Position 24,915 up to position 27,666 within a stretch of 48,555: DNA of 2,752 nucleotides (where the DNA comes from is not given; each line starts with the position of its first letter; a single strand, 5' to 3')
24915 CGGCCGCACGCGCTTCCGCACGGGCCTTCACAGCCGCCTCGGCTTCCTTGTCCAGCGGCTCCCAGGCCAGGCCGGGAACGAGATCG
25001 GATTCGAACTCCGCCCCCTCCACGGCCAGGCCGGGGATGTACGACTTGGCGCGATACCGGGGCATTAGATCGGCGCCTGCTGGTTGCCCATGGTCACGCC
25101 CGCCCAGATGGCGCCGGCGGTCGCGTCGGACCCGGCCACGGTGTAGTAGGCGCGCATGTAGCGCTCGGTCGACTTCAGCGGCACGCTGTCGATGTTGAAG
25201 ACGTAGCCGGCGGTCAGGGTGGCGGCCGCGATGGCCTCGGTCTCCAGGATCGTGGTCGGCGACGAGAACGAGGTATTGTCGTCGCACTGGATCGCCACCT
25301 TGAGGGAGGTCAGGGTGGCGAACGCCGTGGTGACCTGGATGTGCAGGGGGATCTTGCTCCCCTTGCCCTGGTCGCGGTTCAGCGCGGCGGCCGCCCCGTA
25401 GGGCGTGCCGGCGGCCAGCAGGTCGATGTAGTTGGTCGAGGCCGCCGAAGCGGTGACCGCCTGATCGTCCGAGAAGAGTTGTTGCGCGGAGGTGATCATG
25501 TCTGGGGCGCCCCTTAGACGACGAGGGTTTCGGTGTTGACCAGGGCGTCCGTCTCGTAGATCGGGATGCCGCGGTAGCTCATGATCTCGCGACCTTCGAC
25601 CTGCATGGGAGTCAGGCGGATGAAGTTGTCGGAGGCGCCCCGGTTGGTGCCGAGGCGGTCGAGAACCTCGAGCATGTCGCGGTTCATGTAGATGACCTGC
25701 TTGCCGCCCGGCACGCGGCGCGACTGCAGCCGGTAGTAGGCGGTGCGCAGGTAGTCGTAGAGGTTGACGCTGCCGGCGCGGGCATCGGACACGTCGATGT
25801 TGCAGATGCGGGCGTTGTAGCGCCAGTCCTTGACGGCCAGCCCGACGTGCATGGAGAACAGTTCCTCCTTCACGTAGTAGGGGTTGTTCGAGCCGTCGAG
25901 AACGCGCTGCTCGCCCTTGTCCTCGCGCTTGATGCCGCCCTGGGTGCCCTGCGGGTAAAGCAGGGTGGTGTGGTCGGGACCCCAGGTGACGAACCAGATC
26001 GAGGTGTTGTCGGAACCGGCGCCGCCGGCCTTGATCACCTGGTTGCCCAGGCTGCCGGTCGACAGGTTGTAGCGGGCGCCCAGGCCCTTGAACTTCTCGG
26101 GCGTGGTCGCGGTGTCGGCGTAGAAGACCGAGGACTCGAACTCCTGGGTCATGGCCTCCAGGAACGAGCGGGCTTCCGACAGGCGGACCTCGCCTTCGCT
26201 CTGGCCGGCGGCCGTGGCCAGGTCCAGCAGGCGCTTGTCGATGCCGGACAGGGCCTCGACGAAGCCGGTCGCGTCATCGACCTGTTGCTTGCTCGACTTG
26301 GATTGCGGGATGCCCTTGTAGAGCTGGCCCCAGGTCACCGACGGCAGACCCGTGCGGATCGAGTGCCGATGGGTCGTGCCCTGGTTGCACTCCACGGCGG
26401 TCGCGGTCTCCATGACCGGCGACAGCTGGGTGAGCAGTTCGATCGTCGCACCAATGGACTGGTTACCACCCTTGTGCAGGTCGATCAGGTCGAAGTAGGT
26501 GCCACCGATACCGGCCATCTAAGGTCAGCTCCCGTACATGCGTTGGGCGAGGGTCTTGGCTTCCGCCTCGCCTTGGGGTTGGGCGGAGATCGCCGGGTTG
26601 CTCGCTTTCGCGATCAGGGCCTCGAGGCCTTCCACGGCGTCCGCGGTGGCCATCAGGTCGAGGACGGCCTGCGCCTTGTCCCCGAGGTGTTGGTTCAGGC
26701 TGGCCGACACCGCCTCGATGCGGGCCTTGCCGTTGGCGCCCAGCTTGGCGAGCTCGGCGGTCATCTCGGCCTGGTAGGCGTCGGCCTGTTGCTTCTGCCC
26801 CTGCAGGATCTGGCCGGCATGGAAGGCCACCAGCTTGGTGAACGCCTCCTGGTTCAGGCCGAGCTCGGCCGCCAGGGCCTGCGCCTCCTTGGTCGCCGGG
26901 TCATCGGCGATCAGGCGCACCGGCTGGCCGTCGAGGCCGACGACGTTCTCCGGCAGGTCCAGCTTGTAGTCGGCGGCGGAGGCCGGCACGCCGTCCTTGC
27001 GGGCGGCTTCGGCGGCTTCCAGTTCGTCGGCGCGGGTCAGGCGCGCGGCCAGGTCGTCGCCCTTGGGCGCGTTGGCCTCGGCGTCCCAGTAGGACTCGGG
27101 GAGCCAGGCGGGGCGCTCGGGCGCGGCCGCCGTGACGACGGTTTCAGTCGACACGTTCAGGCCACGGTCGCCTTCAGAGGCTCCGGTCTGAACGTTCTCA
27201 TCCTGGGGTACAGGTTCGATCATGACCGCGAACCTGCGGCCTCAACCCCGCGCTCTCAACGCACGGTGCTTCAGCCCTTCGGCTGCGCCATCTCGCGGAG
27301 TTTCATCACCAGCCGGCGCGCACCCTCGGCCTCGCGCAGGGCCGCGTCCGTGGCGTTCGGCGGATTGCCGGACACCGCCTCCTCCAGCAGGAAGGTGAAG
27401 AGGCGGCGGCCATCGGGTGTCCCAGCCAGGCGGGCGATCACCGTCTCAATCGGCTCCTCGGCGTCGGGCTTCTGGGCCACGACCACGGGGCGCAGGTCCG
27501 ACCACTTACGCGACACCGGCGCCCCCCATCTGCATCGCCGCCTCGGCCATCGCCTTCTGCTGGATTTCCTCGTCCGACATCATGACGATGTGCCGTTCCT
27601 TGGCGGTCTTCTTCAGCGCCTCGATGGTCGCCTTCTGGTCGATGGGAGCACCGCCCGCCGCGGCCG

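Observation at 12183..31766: Exact 11-mer late box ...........: seven copies, one orientation, in the late operon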

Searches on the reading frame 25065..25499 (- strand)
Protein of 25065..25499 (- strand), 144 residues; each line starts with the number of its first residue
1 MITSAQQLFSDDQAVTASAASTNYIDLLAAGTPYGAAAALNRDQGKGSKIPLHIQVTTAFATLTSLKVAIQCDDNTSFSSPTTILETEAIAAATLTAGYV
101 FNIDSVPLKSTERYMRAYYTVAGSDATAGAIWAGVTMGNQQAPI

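Call 9: search_protein_families(library=phrogs, proteins=[window:25065-25499:-], max_evalue=0.001)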
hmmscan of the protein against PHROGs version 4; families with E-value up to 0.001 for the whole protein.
window:25065-25499:- (144 aa): 1 family
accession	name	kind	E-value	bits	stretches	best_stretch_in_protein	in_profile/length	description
phrog_427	-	unknown function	7.6e-28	98.2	1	1-142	1-135/142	-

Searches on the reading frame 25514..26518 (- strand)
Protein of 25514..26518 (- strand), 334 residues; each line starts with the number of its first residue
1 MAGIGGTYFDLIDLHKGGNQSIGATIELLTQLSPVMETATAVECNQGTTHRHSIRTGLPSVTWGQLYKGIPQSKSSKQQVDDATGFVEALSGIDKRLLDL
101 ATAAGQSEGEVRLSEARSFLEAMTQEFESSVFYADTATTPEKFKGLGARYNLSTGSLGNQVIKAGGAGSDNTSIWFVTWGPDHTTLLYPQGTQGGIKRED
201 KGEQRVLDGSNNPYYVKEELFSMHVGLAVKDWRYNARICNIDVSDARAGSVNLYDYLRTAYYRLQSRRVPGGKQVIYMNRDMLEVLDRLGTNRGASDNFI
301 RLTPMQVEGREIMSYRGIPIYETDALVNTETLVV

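Call 11: search_protein_families(library=phrogs, proteins=[window:25514-26518:-], max_evalue=0.001)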
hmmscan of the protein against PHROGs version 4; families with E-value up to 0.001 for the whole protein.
window:25514-26518:- (334 aa): 1 family
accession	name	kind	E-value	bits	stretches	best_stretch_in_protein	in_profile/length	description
phrog_212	-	head and packaging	6.8e-65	220.4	2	7-153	4-149/301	major head protein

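Call 27: find_related_loci(query=window:25514-26518:-, collection=viral_contigs, flank=10000)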
Query window:25514-26518:- (334 aa) in viral_contigs; peptide patterns used: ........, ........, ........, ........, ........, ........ (x = any residue, [..] = any of these).
98 stretches matched a pattern; 95 encode a relative of the query (tblastn E <= 1e-3); the best 80 are kept; 80 distinct loci.
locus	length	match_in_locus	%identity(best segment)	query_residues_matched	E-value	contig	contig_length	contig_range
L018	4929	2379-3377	79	1-333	0e+0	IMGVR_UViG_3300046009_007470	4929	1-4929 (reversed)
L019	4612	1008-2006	79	1-333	0e+0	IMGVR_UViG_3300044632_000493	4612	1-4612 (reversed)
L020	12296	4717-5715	79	1-333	0e+0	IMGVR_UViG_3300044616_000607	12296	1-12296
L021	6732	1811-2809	78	1-333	0e+0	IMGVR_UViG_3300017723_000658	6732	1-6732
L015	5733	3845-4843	78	1-333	0e+0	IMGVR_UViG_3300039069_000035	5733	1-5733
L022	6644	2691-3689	78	1-333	0e+0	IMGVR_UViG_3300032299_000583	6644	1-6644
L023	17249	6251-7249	78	1-333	0e+0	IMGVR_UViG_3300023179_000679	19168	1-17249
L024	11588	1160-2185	63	1-333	2e-144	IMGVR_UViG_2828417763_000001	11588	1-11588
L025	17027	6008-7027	63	1-333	1e-144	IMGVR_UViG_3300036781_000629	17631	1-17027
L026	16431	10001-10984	63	1-333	5e-144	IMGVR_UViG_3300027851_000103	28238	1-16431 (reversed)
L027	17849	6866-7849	63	1-333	5e-144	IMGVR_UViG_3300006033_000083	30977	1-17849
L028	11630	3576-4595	63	1-333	9e-144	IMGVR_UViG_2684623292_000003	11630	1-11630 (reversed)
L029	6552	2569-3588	62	1-333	5e-143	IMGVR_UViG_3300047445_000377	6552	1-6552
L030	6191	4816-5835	62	1-333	6e-143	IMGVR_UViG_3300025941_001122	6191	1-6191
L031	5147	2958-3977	62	1-333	3e-144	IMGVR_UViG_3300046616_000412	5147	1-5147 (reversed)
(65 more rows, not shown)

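Call 59: search_dna_similar(query=window:25514-26518:-, collection=phages, mode=protein, max_rows=25)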
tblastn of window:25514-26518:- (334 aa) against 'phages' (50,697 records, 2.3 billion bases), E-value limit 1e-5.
Records with a match: 103; places in all: 103; records where one place covers at least 80% of the query: 103.
Best place of each record, by identity: 60-80% 1; <60% 102.
By first word of the organism name: Pseudomonas 16; Xanthomonas 15; Escherichia 14; Salmonella 12; Vibrio 6; Caudoviricetes 6; Burkholderia 5; Bordetella 5; Klebsiella 4; Caulobacter 4; and 12 more.
By host as written in the record: - 25; Xanthomonas albilineans CFBP2523 6; Pseudomonas aeruginosa PA14 5; Escherichia coli O157:H7 4; Xanthomonas citri 4; Vibrio splendidus 3; Salmonella enterica subsp. enterica serovar Heidelberg 3; Caulobacter vibrioides CB15 3; and 39 more.
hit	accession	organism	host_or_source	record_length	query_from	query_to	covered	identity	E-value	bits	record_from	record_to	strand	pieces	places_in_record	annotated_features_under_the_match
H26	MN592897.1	Vibrio phage MZH0603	Vibrio variabilis R-40492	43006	1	334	100%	61.3%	9e-140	442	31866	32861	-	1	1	major capsid protein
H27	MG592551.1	Vibrio phage 1.185.O._10N.286.49.C2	Vibrio sp.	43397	1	334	100%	59.8%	9e-137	434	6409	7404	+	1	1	major capsid protein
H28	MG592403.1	Vibrio phage 1.021.A._10N.222.51.F9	Vibrio splendidus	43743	1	334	100%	59.8%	9e-137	434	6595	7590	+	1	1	major capsid protein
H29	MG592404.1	Vibrio phage 1.021.B._10N.222.51.F9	Vibrio splendidus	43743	1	334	100%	59.8%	9e-137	434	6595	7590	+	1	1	major capsid protein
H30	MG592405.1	Vibrio phage 1.021.C._10N.222.51.F9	Vibrio splendidus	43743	1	334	100%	59.8%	9e-137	434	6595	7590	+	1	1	major capsid protein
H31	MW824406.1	Vibrio phage PS25B.1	Vibrio crassostreae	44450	1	334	100%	59.5%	3e-136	432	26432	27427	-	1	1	hypothetical protein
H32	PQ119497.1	Cobetia phage Carin1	Cobetia marina DSMZ4741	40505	1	331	99%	43.3%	1e-85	287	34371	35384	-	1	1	major capsid protein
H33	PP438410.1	Nostoc phage Nsp-JY18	Nostoc sp.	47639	1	334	100%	41.7%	1e-75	258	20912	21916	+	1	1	major capsid protein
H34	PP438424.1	Microcystis phage Mel-JY33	Microcystis elabens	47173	1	333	100%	41.9%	7e-75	256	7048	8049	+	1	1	major capsid protein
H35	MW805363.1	Octadecabacter Antarctic BD virus 1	Octadecabacter sp. strain IceBac 419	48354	1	333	100%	39.8%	1e-72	249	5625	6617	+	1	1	major capsid protein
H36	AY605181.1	Burkholderia phage BcepC6B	-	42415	19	334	95%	41.5%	8e-66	229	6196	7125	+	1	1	g08: gp08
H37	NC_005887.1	Burkholderia phage BcepC6B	Burkholderia cepacia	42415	19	334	95%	41.5%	8e-66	229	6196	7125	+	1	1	major head protein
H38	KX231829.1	Enterobacter phage Tyrion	Enterobacter sp. CT7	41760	1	334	100%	39.2%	1e-64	226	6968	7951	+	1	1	putative major capsid protein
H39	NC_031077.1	Enterobacter phage Tyrion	Enterobacter sp. CT7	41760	1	334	100%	39.2%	1e-64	226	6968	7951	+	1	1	major head protein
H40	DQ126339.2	Escherichia phage phiV10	Escherichia coli O157:H7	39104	1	334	100%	39.2%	1e-63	224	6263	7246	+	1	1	hypothetical protein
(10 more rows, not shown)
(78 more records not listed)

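Call 83: find_homologous_proteins(query=L025:6008-7027:+, max_evalue=1e-60)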
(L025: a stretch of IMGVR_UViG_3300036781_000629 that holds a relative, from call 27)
Query L025:6008-7027:+ (340 aa): 2991 proteins with E <= 1e-60 among 8000 candidates; the best 120 are listed.
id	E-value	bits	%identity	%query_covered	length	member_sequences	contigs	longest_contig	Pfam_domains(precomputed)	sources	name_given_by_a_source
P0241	5.5e-223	757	99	100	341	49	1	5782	PF20911.4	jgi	jgi:hypothetical protein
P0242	5.4e-198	675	88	100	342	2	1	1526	PF20911.4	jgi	-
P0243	6.7e-191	651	86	100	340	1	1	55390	PF20911.4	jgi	jgi:hypothetical protein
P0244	2.3e-190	650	85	100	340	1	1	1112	PF20911.4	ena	-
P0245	2.4e-190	650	85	100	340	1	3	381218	PF20911.4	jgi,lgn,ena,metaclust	metaclust:\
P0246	6.4e-190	648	85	100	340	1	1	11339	PF20911.4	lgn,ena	-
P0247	2.7e-189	646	85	100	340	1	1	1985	PF20911.4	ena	-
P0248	5.7e-189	645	85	100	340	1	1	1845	PF20911.4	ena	-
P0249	6.9e-189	645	85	100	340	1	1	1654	PF20911.4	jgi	-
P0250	4.5e-188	642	84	100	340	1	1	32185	PF20911.4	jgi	jgi:hypothetical protein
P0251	5.6e-188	642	84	100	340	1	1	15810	PF20911.4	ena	-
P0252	7.0e-188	641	84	100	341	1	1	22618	PF20911.4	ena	-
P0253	1.0e-187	641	84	100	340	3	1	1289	PF20911.4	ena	-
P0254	1.6e-187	640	85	100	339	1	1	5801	PF20911.4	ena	-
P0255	1.7e-187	640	84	100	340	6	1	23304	PF20911.4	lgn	-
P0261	1.6e-184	630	82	100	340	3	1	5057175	PF20911.4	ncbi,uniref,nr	ncbi:hypothetical protein G4G27_15130 [Sphingomonas sp. So64.6b]|uniref:major capsid protein n=1 Tax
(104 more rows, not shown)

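Call 84: find_encoding_contigs(protein=P0261, flank=10000, max_places=1)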
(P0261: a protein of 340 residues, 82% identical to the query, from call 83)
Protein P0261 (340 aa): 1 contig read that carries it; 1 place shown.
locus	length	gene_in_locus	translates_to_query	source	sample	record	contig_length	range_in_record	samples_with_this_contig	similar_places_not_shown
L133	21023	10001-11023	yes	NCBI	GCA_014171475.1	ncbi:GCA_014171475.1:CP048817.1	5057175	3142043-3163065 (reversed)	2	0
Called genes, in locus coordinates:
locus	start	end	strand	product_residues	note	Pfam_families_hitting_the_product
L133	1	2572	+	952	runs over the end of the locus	-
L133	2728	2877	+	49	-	-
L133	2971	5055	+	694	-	-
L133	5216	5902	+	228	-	PF10294:Methyltransf_16, PF05175:MTS, PF06325:PrmA, PF08241:Methyltransf_11 (weak), PF13649:Methyltransf_25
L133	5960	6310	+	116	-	PF04828:GFA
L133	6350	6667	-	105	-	-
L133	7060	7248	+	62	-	-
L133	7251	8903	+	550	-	PF12236:Head-tail_con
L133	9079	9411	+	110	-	PF25181:Phage_Bbp19 (weak)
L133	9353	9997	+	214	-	-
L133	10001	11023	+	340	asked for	PF20911:GP7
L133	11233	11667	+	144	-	PF21190:Bbp16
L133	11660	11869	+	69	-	-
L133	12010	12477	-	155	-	-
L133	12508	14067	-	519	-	PF00083:Sugar_tr, PF07690:MFS_1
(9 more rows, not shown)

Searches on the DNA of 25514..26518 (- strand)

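Call 90: search_rna_families(source=L085, start=4900, end=19500, threshold=evalue, max_evalue=0.1)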
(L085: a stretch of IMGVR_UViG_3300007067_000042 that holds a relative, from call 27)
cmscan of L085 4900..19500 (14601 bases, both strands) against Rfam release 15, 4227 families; matches with E-value up to 0.1: 0.
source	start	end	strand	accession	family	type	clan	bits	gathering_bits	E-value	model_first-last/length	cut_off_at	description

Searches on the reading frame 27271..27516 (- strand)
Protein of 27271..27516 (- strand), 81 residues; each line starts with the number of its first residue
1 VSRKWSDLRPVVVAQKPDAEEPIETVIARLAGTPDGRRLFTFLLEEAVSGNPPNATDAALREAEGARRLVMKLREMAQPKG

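Call 25: search_protein_families(library=pfam, proteins=[window:27271-27516:-], max_evalue=0.01)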
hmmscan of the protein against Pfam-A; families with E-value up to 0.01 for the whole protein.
window:27271-27516:- (81 aa): 1 family
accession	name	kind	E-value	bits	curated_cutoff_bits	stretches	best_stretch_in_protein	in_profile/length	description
PF25181.1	Phage_Bbp19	-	1.7e-05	25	25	1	28-76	2-59/61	Bbp19-like phage protein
